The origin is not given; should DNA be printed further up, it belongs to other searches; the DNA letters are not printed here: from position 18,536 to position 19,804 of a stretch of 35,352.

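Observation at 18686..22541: LacI-controlled operon combining a genuine-looking GDP-mannose 3,5-epimerase with a GHMP sugar kinase and a HIGH-motif nucleotidyltransferase: candidate Leloir-like route for an L-sugar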

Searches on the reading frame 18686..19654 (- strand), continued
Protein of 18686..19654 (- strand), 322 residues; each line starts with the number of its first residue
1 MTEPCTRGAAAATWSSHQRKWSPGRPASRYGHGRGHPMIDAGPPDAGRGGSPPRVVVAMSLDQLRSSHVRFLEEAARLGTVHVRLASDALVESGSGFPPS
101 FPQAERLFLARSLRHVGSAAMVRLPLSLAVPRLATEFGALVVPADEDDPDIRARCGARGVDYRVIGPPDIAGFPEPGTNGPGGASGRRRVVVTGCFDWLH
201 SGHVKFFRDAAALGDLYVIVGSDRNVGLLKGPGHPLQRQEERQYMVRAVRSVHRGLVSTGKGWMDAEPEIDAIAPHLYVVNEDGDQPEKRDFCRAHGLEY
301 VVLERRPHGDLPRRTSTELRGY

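Call 57: fold_search(model_id=the predicted structure, library=pdb)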
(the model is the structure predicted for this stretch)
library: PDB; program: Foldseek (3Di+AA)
matches with E <= 10: 1872; with E <= 0.001: 91
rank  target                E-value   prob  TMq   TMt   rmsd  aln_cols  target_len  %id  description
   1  4xsv                  2.6e-15  1.00  0.70  0.66   5.2       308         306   18  Human CTP: Phosphoethanolamine Cytidylyltransferase in complex with CTP (released 2016-03-16)
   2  3elb                  1.1e-14  1.00  0.75  0.71   4.5       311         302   20  Human CTP: Phosphoethanolamine Cytidylyltransferase in complex with CMP (released 2008-10-21)
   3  5xf2_B                2.0e-07  1.00  0.38  0.66   2.9       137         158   30  Crystal structure of SeMet-HldC from Burkholderia pseudomallei (released 2017-07-19)
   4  2b7l_A                3.9e-07  1.00  0.36  0.84   2.3       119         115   24  Crystal Structure of CTP:Glycerol-3-Phosphate Cytidylyltransferase from Staphylococcus aureus (released 2006-06-27)
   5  5xf2_A                4.9e-07  1.00  0.36  0.70   2.4       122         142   32  Crystal structure of SeMet-HldC from Burkholderia pseudomallei (released 2017-07-19)
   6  2b7l_B                5.6e-07  1.00  0.36  0.86   2.2       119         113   25  Crystal Structure of CTP:Glycerol-3-Phosphate Cytidylyltransferase from Staphylococcus aureus (released 2006-06-27)
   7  5xf2_E                7.5e-07  1.00  0.36  0.69   2.4       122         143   32  Crystal structure of SeMet-HldC from Burkholderia pseudomallei (released 2017-07-19)
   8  1coz_A                7.5e-07  1.00  0.39  0.82   2.6       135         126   25  CTP:GLYCEROL-3-PHOSPHATE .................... FROM BACILLUS SUBTILIS (released 1999-10-06)
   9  5x3d                  8.0e-07  1.00  0.36  0.77   2.9       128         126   22  Crystal structure of HEP-CMP-bound form of cytidylyltransferase (CyTase) domain of Fom1 from Streptomyces wedmorensis (released 2017-09-13)
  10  3glv_A                1.2e-06  1.00  0.36  0.79   3.3       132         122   20  Crystal structure of the lipopolysaccharide core biosynthesis protein from Thermoplasma volcanium GSS1 (released 2009-05-12)
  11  9hsf                  3.2e-06  1.00  0.36  0.72   3.7       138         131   22  Crystal structure of C-terminal catalytic domain of Plasmodium falciparum CTP:phosphocholine cytidylyltransferase with 2 (released 2025-02-05)
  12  7pyc                  4.4e-06  1.00  0.34  0.67   4.1       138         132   20  Crystal structure of the C-terminal catalytic domain of Plasmodium falciparum CTP:phosphocholine cytidylyltransferase wi (released 2022-10-12)
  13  4zct                  5.0e-06  1.00  0.35  0.69   3.9       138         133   20  Crystal structure of the C-terminal catalytic domain of Plasmodium falciparum CTP:phosphocholine cytidylyltransferase (released 2016-09-14)
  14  4zcs_B                6.3e-06  1.00  0.35  0.66   4.4       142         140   18  Crystal structure of the C-terminal catalytic domain of Plasmodium falciparum CTP:phosphocholine cytidylyltransferase  (released 2016-08-17)
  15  4zcq                  7.1e-06  1.00  0.35  0.71   4.0       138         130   20  Crystal structure of the C-terminal catalytic domain of Plasmodium falciparum CTP:phosphocholine cytidylyltransferase in (released 2016-09-14)
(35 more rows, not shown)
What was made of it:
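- On Cytidylyltransferase-like HxGH nucleotidyltransferases (PF01467): Structural matches to HldC, TagD and CCT (call 57). Whole-length TM is 0.70-0.75 to 3elb and 4xsv (call 57).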

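Call 82: find_encoding_contigs(protein=P0121, flank=10000, max_places=3)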
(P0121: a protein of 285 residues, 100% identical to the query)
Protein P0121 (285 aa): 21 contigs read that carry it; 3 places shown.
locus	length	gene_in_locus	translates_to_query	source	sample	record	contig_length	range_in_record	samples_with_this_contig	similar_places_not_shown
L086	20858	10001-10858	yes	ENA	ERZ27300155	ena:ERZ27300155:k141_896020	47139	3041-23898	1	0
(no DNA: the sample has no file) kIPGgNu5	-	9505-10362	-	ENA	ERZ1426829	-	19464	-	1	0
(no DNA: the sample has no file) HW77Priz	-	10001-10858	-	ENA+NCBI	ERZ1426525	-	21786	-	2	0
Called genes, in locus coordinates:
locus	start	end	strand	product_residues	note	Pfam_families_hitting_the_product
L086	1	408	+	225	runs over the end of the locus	PF08220:HTH_DeoR, PF00455:DeoRC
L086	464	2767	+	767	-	PF00676:E1_dh, PF02775:TPP_enzyme_C (weak), PF02779:Transket_pyr, PF02780:Transketolase_C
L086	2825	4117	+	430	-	PF00364:Biotin_lipoyl, PF02817:E3_binding, PF00198:2-oxoacid_dh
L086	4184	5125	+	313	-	PF00294:PfkB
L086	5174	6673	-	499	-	PF00370:FGGY_N, PF02782:FGGY_C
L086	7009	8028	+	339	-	PF00356:LacI, PF00532:Peripla_BP_1, PF13407:Peripla_BP_4, PF13377:Peripla_BP_3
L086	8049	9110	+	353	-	PF05368:NmrA, PF01073:3Beta_HSD, PF01370:Epimerase, PF13460:NAD_binding_10 (weak), PF16363:GDP_Man_Dehyd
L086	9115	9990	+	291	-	-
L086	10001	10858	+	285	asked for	PF01467:CTP_transf_like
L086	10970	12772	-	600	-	PF07881:Fucose_iso_N1, PF07882:Fucose_iso_N2, PF02952:Fucose_iso_C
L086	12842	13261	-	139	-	PF05025:RbsD_FucU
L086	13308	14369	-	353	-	PF00356:LacI, PF00532:Peripla_BP_1, PF13407:Peripla_BP_4, PF13377:Peripla_BP_3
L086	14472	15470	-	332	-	PF13377:Peripla_BP_3 (faint), PF00532:Peripla_BP_1, PF13407:Peripla_BP_4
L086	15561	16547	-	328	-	PF02653:BPD_transp_2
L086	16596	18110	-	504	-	PF00005:ABC_tran, PF13304:AAA_21 (faint), PF00005:ABC_tran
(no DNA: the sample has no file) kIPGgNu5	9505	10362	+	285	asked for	PF01467:CTP_transf_like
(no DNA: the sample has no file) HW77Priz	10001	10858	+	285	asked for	PF01467:CTP_transf_like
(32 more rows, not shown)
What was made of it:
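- Checked: On that reading the overlap becomes a 20-nt gap (call 82).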
